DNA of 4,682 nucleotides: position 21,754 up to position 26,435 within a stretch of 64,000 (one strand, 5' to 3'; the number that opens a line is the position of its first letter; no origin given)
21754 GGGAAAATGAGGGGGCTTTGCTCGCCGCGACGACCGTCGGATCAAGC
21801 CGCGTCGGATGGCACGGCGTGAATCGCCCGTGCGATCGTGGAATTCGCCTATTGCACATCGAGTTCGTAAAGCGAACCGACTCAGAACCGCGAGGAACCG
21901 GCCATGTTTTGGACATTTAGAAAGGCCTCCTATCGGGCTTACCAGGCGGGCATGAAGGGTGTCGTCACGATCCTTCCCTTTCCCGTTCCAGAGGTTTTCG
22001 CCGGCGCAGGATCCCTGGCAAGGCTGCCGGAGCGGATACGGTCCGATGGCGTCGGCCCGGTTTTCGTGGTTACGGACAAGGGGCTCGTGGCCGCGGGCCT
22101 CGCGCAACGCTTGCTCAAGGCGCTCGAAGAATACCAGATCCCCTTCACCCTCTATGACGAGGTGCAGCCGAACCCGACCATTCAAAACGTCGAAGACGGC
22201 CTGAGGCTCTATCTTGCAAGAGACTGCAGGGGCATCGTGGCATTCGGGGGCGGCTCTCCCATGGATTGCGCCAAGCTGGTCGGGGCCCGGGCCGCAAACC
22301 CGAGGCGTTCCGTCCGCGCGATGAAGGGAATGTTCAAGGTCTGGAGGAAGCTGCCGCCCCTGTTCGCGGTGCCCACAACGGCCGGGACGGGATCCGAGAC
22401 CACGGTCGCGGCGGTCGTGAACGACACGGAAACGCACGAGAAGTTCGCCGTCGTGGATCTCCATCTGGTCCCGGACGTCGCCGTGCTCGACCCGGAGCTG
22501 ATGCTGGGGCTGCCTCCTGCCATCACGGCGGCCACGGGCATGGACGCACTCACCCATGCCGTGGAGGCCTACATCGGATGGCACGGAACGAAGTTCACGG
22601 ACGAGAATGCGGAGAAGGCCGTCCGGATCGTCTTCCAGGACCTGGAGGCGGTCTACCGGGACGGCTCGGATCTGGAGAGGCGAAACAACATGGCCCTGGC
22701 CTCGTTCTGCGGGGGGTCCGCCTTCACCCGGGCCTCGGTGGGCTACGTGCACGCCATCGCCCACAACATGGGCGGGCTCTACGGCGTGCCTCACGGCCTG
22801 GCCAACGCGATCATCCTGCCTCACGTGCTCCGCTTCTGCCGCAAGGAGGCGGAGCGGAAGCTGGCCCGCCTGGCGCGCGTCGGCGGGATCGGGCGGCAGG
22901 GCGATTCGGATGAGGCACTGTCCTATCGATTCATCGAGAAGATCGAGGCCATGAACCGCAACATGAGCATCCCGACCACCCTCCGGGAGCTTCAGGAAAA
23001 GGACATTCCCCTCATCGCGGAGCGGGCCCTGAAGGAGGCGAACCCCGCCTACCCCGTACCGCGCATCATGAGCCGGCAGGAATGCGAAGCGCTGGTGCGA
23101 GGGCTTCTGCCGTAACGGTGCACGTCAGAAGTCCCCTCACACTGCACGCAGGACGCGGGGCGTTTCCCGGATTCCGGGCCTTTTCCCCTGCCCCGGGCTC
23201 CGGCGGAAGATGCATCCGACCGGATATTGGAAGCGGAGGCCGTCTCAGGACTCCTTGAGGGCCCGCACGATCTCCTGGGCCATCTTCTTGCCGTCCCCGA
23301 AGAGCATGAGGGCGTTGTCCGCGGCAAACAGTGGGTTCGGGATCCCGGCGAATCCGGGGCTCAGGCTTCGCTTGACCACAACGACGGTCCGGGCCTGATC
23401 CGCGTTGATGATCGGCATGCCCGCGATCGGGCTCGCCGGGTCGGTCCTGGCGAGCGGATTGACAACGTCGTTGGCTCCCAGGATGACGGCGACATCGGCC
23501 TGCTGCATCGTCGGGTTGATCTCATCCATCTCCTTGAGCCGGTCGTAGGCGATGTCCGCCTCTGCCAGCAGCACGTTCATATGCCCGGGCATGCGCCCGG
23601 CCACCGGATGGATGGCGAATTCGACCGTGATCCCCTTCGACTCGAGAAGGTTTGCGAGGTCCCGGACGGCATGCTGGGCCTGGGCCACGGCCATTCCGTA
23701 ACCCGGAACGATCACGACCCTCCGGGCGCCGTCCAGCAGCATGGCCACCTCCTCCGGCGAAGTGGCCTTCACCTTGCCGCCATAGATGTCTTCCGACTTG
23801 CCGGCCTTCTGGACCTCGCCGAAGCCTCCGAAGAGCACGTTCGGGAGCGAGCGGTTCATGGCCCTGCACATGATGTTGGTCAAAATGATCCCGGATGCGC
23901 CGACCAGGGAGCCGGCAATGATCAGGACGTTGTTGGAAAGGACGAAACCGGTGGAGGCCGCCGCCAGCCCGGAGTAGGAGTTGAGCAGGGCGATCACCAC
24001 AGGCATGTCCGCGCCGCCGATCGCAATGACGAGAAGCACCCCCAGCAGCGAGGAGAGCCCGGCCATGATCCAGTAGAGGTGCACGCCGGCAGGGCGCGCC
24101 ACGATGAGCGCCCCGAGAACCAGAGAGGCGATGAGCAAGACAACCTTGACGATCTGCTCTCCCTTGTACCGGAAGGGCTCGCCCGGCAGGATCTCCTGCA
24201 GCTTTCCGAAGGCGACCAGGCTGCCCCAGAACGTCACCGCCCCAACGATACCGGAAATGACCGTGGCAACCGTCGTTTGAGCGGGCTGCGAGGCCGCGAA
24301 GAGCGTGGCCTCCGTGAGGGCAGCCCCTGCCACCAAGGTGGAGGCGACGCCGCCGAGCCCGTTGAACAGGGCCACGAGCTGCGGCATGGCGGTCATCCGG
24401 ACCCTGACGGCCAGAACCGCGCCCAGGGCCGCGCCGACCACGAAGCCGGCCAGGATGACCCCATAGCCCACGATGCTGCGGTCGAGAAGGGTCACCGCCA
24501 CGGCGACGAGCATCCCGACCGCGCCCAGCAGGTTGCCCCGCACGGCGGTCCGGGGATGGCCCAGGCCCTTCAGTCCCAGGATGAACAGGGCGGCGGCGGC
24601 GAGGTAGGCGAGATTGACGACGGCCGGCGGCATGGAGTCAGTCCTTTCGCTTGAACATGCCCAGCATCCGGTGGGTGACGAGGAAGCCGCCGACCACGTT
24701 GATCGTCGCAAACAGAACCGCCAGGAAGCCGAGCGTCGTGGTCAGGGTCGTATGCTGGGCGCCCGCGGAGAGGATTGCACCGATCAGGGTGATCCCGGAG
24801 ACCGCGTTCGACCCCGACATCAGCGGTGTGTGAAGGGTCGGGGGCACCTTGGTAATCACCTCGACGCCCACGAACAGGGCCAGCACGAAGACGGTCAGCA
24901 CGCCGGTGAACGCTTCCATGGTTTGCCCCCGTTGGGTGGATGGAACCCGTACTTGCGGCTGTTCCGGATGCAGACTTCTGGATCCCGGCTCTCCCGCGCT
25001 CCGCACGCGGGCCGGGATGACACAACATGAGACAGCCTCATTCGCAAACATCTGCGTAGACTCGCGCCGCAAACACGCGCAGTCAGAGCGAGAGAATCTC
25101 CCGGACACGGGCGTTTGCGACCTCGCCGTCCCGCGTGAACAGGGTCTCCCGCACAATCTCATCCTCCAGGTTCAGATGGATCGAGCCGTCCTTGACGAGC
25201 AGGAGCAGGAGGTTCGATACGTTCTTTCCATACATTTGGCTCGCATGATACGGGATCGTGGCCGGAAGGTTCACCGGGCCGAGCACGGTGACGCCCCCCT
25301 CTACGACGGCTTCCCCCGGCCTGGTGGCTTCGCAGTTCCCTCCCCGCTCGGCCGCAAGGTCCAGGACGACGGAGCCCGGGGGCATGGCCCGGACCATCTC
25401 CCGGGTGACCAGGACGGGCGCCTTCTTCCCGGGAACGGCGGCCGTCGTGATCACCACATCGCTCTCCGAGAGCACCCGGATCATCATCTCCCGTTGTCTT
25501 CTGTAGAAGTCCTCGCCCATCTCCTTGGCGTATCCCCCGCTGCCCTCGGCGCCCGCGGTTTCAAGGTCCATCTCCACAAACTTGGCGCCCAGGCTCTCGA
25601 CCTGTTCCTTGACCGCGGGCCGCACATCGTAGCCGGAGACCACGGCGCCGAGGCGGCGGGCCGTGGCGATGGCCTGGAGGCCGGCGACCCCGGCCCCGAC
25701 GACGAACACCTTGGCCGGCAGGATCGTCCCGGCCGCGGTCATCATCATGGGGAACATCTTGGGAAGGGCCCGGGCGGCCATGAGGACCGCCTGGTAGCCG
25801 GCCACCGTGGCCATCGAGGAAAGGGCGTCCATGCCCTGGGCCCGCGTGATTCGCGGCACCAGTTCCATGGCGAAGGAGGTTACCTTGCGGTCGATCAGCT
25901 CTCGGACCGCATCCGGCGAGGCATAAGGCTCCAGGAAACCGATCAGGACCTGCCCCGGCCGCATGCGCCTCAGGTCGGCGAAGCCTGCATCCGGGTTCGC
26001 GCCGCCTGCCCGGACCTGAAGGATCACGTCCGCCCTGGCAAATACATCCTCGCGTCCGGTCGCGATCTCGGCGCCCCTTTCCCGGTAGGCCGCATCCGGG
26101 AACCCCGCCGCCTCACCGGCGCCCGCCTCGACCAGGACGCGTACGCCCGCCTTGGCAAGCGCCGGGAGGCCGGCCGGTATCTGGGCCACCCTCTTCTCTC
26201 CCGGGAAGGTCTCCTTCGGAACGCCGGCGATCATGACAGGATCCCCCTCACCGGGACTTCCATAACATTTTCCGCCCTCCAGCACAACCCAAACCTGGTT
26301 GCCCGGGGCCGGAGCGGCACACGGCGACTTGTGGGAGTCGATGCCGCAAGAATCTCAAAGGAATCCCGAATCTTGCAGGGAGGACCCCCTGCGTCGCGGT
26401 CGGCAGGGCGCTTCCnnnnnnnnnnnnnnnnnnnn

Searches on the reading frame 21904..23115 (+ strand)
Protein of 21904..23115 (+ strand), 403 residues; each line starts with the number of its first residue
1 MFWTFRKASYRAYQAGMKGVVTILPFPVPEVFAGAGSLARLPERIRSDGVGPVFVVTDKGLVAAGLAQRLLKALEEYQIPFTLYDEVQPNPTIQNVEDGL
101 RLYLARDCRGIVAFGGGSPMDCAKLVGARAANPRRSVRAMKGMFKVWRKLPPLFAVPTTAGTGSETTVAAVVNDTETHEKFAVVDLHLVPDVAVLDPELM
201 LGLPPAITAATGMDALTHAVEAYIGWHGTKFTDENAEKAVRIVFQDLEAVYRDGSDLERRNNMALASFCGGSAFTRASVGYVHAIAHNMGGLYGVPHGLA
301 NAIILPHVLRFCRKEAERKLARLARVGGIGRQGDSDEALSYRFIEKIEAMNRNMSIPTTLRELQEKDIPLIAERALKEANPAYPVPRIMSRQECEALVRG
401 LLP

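Call 63: search_protein_families(library=pfam, proteins=[window:21904-23115:+], max_evalue=0.00001)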
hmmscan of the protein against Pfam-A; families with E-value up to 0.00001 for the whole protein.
window:21904-23115:+ (403 aa): 3 families
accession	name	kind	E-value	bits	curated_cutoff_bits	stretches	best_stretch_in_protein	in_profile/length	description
PF25137.1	ADH_Fe_C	-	1.1e-49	169.2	27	1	208-399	1-191/194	Fe-containing alcohol dehydrogenase family, C-terminal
PF00465.25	Fe-ADH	-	6.7e-47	159.6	31.3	1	30-197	3-168/168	Iron-containing alcohol dehydrogenase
PF13685.12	Fe-ADH_2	-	1.8e-08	35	28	1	34-134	3-101/149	Iron-containing alcohol dehydrogenase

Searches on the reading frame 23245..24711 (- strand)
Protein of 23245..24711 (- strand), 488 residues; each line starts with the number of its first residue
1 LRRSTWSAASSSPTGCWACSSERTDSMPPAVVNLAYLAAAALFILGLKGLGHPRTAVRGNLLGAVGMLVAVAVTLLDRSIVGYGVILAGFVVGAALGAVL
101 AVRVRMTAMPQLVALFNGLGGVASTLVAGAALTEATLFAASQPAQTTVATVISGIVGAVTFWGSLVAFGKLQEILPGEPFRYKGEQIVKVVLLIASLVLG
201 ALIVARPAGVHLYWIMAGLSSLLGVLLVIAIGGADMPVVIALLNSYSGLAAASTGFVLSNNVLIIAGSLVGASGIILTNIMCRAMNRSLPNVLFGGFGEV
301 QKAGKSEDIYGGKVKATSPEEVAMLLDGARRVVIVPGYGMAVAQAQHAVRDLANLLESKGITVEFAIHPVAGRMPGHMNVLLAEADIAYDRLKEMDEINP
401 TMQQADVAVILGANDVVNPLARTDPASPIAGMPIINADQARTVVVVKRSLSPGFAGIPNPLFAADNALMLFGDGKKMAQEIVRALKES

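Call 63: search_protein_families(library=pfam, proteins=[window:23245-24711:-], max_evalue=0.00001)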
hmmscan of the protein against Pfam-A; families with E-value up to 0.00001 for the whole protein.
window:23245-24711:- (488 aa): 1 family
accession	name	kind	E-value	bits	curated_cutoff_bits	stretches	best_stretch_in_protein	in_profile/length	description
PF02233.22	PNTB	-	3.9e-184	613.3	31.7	1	33-483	2-455/456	NAD(P) transhydrogenase beta subunit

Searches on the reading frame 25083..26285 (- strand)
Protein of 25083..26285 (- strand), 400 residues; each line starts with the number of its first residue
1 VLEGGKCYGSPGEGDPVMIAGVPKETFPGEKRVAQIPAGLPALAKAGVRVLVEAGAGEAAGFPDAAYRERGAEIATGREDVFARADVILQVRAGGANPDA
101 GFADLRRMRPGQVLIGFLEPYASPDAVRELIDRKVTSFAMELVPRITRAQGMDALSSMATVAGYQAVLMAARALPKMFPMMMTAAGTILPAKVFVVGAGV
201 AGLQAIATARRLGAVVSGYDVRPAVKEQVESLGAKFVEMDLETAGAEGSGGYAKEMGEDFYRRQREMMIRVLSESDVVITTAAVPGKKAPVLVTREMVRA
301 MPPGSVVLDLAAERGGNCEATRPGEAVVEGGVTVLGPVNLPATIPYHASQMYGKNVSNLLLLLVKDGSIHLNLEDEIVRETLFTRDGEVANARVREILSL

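Call 74: search_protein_families(library=pfam, proteins=[window:25083-26285:-], max_evalue=0.00001)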
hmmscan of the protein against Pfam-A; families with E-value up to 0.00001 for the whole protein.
window:25083-26285:- (400 aa): 2 families
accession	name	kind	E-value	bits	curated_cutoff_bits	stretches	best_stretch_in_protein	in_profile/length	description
PF01262.27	AlaDh_PNT_C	-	2.8e-67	226.7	23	1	166-391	1-213/214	Alanine dehydrogenase/PNT, C-terminal domain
PF05222.21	AlaDh_PNT_N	-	3.8e-42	144.2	30.4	1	21-162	1-136/136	Alanine dehydrogenase/PNT, N-terminal domain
